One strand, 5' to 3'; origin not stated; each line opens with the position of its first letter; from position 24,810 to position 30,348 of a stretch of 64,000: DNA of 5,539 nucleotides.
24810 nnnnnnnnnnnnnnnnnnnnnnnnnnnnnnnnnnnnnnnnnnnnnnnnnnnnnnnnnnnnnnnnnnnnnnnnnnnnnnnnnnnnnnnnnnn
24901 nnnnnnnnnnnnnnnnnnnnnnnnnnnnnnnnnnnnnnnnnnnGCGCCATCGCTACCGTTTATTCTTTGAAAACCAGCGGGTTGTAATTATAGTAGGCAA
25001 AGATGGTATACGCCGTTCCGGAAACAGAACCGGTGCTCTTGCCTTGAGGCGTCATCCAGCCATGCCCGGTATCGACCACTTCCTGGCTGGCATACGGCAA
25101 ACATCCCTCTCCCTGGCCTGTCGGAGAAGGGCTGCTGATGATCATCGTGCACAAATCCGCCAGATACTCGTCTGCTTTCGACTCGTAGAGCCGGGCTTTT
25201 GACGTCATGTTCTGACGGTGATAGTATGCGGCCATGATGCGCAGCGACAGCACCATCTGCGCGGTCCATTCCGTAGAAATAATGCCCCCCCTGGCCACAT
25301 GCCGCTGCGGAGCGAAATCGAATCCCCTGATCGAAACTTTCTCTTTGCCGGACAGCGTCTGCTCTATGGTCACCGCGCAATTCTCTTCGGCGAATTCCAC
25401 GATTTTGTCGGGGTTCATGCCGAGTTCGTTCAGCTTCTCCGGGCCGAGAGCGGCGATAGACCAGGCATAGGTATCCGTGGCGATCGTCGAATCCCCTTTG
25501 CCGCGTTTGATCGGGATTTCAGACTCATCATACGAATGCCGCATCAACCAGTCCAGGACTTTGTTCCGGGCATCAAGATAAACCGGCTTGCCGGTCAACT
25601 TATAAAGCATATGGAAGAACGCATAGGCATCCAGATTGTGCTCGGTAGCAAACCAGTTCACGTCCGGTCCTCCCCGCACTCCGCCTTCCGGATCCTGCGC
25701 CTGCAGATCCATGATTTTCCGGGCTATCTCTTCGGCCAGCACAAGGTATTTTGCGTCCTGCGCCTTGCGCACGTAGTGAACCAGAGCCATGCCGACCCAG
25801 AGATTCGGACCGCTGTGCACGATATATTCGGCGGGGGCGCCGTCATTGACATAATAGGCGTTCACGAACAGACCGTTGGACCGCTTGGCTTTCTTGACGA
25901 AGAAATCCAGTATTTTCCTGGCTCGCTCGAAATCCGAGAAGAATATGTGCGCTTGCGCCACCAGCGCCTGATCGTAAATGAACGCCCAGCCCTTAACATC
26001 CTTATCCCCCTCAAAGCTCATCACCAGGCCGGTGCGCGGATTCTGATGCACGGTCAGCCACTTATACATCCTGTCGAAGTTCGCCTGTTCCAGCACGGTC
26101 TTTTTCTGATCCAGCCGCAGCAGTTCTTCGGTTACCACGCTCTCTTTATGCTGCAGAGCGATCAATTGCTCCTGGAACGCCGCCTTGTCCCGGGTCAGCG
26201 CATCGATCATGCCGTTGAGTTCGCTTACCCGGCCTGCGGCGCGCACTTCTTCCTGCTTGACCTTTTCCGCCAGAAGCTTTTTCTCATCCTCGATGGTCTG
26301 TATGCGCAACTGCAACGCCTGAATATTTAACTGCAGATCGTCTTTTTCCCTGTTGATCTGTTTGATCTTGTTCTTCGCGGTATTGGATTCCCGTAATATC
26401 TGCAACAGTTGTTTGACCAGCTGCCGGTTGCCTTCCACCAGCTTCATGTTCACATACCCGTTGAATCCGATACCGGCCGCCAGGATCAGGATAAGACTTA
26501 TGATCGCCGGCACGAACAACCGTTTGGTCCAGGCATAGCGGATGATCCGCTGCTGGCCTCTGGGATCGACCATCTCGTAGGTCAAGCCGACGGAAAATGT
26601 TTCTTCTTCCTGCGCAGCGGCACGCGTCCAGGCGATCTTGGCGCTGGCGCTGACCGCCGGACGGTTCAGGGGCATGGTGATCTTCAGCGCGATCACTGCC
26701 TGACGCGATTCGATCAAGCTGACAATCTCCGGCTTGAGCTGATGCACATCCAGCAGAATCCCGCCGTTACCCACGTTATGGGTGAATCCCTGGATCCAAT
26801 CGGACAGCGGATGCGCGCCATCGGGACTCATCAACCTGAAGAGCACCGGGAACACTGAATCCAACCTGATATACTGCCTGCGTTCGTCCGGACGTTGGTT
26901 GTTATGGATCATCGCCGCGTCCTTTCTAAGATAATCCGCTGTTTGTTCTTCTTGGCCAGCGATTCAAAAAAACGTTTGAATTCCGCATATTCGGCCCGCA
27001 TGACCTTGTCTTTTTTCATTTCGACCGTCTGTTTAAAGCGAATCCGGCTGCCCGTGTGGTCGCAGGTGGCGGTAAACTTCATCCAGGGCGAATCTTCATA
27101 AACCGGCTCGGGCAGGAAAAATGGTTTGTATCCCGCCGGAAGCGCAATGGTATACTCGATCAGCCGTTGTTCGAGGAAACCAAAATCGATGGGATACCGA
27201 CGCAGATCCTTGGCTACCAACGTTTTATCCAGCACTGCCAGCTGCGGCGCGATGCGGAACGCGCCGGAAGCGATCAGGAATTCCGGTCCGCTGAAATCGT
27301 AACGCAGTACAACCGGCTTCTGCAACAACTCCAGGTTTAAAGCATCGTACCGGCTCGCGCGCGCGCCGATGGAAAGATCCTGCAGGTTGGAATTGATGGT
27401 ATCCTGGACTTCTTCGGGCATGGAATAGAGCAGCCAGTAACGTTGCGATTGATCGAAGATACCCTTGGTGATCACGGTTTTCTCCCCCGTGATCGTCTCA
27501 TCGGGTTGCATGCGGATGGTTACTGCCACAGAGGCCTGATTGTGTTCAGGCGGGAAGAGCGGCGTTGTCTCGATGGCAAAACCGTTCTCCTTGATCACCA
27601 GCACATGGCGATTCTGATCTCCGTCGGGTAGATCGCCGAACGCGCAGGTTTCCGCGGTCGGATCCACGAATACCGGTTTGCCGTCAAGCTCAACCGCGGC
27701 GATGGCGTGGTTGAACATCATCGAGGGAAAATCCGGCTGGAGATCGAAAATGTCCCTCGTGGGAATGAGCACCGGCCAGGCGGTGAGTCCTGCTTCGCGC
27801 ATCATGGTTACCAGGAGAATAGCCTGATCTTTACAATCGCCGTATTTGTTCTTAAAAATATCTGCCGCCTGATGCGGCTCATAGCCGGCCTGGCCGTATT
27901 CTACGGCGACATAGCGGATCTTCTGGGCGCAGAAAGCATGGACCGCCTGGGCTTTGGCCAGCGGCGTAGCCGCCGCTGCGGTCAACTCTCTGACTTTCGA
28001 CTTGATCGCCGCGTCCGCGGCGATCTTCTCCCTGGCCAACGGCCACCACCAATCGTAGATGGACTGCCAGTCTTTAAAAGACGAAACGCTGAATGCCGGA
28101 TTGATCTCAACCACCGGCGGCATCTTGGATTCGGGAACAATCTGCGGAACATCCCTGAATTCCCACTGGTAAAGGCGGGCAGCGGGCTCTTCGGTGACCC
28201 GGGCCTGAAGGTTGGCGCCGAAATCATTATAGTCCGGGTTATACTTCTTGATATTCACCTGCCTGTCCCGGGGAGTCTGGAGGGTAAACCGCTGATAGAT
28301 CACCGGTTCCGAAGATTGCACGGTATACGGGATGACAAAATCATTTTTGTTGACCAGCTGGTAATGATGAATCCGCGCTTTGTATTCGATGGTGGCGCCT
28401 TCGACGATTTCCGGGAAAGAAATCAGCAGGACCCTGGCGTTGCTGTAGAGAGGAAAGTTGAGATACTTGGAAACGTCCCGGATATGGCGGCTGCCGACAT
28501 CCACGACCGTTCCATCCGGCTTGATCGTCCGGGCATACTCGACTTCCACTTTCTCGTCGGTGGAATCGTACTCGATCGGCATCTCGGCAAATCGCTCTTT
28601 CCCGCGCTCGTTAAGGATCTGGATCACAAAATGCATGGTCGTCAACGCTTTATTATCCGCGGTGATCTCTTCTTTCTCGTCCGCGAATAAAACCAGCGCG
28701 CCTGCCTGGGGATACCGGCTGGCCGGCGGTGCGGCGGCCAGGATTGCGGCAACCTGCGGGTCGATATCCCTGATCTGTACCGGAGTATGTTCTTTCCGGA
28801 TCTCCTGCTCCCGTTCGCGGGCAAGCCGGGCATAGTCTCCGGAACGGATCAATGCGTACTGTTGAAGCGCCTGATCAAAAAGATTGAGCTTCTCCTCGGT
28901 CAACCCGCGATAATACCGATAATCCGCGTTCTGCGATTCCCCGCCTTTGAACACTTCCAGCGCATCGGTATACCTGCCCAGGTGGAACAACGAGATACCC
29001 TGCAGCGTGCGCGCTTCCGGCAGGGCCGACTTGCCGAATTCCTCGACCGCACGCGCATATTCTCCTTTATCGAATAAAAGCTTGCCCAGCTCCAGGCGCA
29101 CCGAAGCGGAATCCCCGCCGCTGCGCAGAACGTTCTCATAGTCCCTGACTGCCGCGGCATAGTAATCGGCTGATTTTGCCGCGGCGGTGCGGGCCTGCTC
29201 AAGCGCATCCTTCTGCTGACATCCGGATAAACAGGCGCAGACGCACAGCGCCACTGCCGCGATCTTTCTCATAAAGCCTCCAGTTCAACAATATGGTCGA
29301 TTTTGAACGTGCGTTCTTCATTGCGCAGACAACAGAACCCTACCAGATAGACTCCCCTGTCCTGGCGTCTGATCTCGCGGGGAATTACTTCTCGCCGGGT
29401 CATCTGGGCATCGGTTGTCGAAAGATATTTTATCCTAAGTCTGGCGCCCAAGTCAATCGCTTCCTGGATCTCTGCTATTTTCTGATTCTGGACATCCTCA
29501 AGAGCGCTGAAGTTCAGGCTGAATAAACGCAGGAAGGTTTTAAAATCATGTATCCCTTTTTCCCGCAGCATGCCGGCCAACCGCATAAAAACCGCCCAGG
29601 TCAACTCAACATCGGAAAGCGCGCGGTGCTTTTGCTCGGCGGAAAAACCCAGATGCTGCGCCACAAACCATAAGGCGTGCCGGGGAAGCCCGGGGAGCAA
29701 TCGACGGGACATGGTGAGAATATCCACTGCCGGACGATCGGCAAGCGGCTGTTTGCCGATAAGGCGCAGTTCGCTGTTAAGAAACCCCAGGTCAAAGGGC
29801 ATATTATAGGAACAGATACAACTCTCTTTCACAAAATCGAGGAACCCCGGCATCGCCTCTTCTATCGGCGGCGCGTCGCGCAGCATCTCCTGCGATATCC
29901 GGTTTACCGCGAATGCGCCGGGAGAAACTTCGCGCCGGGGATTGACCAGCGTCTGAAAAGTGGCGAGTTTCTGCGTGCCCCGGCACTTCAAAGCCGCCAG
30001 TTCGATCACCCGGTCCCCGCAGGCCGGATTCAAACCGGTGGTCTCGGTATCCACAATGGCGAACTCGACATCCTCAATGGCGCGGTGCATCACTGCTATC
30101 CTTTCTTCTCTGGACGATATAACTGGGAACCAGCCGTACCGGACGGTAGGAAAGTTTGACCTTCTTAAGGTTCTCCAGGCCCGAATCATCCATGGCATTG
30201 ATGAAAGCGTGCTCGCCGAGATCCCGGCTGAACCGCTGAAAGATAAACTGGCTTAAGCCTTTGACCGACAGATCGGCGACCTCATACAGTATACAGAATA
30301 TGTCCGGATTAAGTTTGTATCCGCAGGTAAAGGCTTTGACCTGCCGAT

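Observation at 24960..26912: PilZ (c-di-GMP receptor) fused through a TM helix and coiled coil to an (alpha/alpha)6 glycosidase-like domain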

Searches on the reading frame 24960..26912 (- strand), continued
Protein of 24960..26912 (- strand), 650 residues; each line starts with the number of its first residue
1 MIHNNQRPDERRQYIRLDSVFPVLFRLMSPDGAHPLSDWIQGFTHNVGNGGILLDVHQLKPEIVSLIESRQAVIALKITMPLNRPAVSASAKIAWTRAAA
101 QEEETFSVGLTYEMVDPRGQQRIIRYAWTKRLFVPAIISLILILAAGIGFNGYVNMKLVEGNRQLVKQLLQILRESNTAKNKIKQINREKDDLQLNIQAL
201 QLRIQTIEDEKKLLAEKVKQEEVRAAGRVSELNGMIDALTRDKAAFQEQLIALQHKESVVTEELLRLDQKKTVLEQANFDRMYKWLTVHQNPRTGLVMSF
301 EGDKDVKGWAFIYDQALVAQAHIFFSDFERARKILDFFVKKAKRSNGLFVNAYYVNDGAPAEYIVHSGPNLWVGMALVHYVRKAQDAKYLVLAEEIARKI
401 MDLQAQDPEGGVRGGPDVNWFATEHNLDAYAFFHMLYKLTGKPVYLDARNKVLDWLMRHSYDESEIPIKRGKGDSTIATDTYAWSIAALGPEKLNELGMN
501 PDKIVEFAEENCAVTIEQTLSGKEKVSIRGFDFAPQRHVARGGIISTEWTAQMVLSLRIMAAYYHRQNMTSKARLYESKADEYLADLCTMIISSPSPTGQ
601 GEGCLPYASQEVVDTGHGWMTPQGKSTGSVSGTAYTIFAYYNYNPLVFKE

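Call 41: search_protein_families(library=pfam, alignment_id=A1, max_evalue=0.01)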
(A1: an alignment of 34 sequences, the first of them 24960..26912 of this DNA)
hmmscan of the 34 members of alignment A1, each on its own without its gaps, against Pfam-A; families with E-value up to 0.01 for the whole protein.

A. member 1, window:24960-26912:- (650 aa): 1 family
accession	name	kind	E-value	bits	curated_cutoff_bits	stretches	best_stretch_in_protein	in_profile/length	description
PF07238.19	PilZ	-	0.008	16.9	22.5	0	10-126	1-99/102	PilZ domain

B. families by the number of members that match (of 34 scanned): 10 families
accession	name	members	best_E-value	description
PF07238.19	PilZ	32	1.5e-10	PilZ domain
PF03663.20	Glyco_hydro_76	14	2.2e-07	Glycosyl hydrolase family 76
PF25450.1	Rab11-FIP3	3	0.0017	Rab11-FIP3-like domain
PF06785.16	UPF0242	2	0.00014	Uncharacterised protein family (UPF0242) N-terminus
PF21007.2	FBF1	2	0.00036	Fas-binding factor 1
PF10473.14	CENP-F_leu_zip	1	0.00094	Leucine-rich repeats of kinetochore protein Cenp-F/LEK1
PF00432.27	Prenyltrans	1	0.0012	Prenyltransferase alpha-alpha toroid domain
PF16326.10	ABC_tran_CTD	1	0.0016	ABC transporter C-terminal domain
PF25762.1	HAUS1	1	0.0091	HAUS augmin-like complex subunit 1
PF17651.6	Raco_middle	1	0.0092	RACo middle region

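Call 45: find_related_loci(query=A1, collection=genome_contigs, flank=10000)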
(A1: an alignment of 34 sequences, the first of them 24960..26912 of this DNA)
Query A1 (650 aa) in genome_contigs; peptide patterns used: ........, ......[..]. (x = any residue, [..] = any of these).
427 stretches matched a pattern; 410 encode a relative of the query (tblastn E <= 1e-3); the best 80 are kept; 80 distinct loci.
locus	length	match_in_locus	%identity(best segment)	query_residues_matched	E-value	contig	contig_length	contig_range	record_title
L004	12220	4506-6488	64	7-650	0e+0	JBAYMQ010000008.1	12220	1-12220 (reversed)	MAG: Candidatus Omnitrophota bacterium isolate SO_2016_LW1_43 scaffold06015_LW64-88_2016, whole genome shotgun sequence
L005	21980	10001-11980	61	1-646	0e+0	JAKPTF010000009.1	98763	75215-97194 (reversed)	MAG: Candidatus Omnitrophota bacterium isolate JPNA_metabat.7 k141_653833, whole genome shotgun sequence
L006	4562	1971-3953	61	1-649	0e+0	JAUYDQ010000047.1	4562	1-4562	MAG: Candidatus Omnitrophota bacterium isolate C20_metabat.bin.43 C20_k141_473160, whole genome shotgun sequence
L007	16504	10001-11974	60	10-649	0e+0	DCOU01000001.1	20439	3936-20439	MAG TPA_asm: Candidatus Omnitrophica bacterium UBA1562 UBA1562_contig_4307, whole genome shotgun sequence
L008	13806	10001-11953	60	1-650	0e+0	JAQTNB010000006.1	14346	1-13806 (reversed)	MAG: Candidatus Omnitrophota bacterium isolate STA_54 NODE_8224_length_14346_cov_2.724594_Sandtown_A, whole genome shotg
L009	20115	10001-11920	61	10-650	0e+0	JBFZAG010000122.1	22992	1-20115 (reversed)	MAG: Candidatus Omnitrophota bacterium isolate PPR_0461 k121_2822755, whole genome shotgun sequence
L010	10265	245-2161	59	1-646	0e+0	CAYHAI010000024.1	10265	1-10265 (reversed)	MAG TPA_asm: uncultured Planctomycetales bacterium isolate ERP119294_co2_437 genome assembly, contig: k141_412103, whole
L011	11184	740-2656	60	9-650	0e+0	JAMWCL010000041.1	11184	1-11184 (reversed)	MAG: Candidatus Omnitrophota bacterium isolate QZM4_1.bins.77.Tibet NODE_17292_length_11184_cov_4.154382, whole genome s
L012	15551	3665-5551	61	10-645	0e+0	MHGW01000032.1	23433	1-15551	MAG: Omnitrophica WOR_2 bacterium RIFCSPLOWO2_01_FULL_41_12 rifcsplowo2_01_scaffold_3671, whole genome shotgun sequence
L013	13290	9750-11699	59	1-650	0e+0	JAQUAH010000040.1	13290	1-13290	MAG: Candidatus Omnitrophota bacterium isolate STC_8 NODE_10536_length_13290_cov_3.058725_Sandtown_C, whole genome shotg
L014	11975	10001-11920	60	10-650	0e+0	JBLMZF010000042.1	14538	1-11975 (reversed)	MAG: Deltaproteobacteria bacterium isolate MAG210 PRJNA951521_bin66_renamed_41, whole genome shotgun sequence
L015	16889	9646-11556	60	10-646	0e+0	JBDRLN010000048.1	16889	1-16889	MAG: Candidatus Omnitrophota bacterium isolate MEGAHIT-group-1.780 k141_9248607, whole genome shotgun sequence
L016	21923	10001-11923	61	8-650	0e+0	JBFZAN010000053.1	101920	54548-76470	MAG: Candidatus Omnitrophota bacterium isolate PPR_0468 PPR_0468.fa_k121_209592, whole genome shotgun sequence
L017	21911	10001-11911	59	10-646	0e+0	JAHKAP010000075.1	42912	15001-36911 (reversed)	MAG: Candidatus Omnitrophota bacterium isolate Undefined_mixed_planktonic.mb.47 Undefined_mixed_pl.mb.47_k141_1339175, w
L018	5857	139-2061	60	10-650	0e+0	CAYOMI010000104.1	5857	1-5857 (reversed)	MAG TPA_asm: uncultured Planctomycetales bacterium isolate SRP098346_co1_93 genome assembly, contig: NODE_19912_length_5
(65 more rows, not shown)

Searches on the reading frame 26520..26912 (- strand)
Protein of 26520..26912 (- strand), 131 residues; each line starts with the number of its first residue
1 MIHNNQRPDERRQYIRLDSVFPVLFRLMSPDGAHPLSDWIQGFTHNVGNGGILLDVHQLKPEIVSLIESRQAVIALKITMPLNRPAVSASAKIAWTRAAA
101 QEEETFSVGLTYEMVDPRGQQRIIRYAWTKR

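Call 39: predict_structure(alignment_id=A4)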
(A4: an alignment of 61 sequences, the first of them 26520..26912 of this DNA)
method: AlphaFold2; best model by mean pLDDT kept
length: 131 residues; sequences in the alignment: 61
mean_pLDDT: 87.0   pTM: 0.79
mean pLDDT of the five models: 87.0, 86.7, 86.4, 84.2, 84.0
residues with pLDDT >= 90: 87; 70-90: 30; 50-70: 8; < 50: 6
segments of 3 or more residues with pLDDT < 50: 1-6
pLDDT, mean of each block of 10 residues (from residue 1): 48 87 95 93 93 92 90 93 90 86 80 93 91 85
secondary structure, 60 per line:
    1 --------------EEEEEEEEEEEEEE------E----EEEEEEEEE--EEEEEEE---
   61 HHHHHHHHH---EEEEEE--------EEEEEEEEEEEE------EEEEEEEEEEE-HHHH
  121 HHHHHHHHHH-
elements in order: E15-28 E40-48 E51-57 H61-69 E73-78 E87-98 E105-115 H117-130

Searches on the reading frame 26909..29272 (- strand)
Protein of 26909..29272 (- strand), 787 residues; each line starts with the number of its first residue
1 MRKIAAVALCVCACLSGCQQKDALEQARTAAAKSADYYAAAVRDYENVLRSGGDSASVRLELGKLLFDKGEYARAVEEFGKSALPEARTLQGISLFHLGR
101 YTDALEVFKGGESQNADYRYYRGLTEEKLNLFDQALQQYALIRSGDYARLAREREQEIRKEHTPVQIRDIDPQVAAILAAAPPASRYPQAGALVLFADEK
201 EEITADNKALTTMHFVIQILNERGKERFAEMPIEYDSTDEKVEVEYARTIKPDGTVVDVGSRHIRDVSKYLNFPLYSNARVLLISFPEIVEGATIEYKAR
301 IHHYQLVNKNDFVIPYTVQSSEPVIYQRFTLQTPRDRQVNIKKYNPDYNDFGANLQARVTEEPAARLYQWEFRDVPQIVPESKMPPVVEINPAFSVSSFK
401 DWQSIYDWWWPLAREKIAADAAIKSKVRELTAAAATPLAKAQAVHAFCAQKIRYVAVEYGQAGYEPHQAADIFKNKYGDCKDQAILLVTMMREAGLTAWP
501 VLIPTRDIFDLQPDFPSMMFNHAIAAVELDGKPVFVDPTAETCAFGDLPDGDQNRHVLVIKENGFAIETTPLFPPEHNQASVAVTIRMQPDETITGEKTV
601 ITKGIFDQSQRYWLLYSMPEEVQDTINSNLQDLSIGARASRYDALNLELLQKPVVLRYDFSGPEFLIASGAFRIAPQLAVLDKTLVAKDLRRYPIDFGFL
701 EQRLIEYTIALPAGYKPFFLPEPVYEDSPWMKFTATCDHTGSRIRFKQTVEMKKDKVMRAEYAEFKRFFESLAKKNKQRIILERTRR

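Call 3: search_protein_families(library=pfam, proteins=[window:26909-29272:-], max_evalue=1)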
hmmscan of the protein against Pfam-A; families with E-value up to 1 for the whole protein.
window:26909-29272:- (787 aa): 15 families
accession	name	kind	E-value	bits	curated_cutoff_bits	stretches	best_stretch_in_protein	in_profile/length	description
PF12969.12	DUF3857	-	8.1e-28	98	24.6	1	206-377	2-168/170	Domain of Unknown Function with PDB structure (DUF3857)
PF01841.26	Transglut_core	-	1.3e-10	42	23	1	426-529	3-98/108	Transglutaminase-like superfamily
PF13432.12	TPR_16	-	7.9e-10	39.4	32.7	2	36-87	12-61/65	Tetratricopeptide repeat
PF12970.12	DUF3858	-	1.1e-05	25.9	27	1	704-781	38-115/116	Domain of Unknown Function with PDB structure (DUF3858)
PF14559.12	TPR_19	-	1.8e-05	25.4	25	1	38-79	7-48/68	Tetratricopeptide repeat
PF12895.13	ANAPC3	-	2.5e-05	24.9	27.2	2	39-109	6-80/82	Anaphase-promoting complex, cyclosome, subunit 3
PF24575.1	TPR_Slam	-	0.00014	22.6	35.2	1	23-79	48-104/104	Surface lipoprotein assembly modifier, N-terminal TPR repeats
PF00515.34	TPR_1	-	0.0002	21.5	27.8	0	86-109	2-25/34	Tetratricopeptide repeat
PF07719.23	TPR_2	-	0.00025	21.4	27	0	86-109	2-25/34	Tetratricopeptide repeat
PF19294.4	DACZ_N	-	0.019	15.1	24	1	191-243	16-68/125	Diadenylate cyclase, N-terminal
PF13428.12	TPR_14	-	0.027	15.6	23.5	0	86-118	2-34/44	Tetratricopeptide repeat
PF13414.12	TPR_11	-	0.046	13.9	26.8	0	38-70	10-42/42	TPR repeat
PF13374.12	TPR_10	-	0.077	13.5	27.5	0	56-77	2-23/42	Tetratricopeptide repeat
PF17004.11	SRP_TPR_like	-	0.19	12.2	35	1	77-122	6-50/109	Putative TPR-like repeat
PF13424.12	TPR_12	-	0.3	11.7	30.1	0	32-79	20-68/77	Tetratricopeptide repeat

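Call 4: search_protein_families(library=ncbifam, proteins=[window:26909-29272:-], max_evalue=1)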
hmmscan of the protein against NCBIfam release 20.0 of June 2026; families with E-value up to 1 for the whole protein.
window:26909-29272:- (787 aa): 7 families
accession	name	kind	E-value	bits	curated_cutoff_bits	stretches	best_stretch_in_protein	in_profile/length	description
TIGR02917.1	PEP_TPR_lipo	equivalog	3e-05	22.1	312.2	1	8-138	7-147/899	XrtA/PEP-CTERM system TPR-repeat protein PrsT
NF040959.1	MamA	equivalog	0.016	14.7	200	1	30-139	45-162/204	magnetosome protein MamA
NF009267.0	PRK12624.1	equivalog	0.04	14.4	241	1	214-263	65-112/143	flagellar basal body rod protein FlgB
NF041371.1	Diadnylcyc_Halo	equivalog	0.057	12.7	430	1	191-246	16-71/270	diadenylate cyclase DacZ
NF038215.1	acineto_lipo_PV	hypoth_equivalog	0.12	12.1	33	1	5-30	5-30/55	NF038215 family lipoprotein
NF052230.1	T9SS_PorE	exception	0.14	10.4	600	1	30-81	65-116/648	PorE family type IX secretion system protein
NF047847.2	SS_mature_LptM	equivalog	0.35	11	27.7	1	1-18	1-20/31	LPS translocon maturation chaperone LptM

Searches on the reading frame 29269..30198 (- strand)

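Call 13: search_protein_families(library=pfam, proteins=[window:29269-30198:-], max_evalue=0.001)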
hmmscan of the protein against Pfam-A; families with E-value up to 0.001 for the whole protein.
window:29269-30198:- (309 aa): 3 families
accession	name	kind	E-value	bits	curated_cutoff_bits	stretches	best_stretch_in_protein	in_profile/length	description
PF00929.31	RNase_T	-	8e-34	118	24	1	48-204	2-164/164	Exonuclease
PF13280.12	WYL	-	2.4e-12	47.1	21.8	1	241-307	3-69/70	WYL domain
PF13482.12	RNase_H_2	-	0.00054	20.4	22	0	49-204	3-134/165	RNase_H superfamily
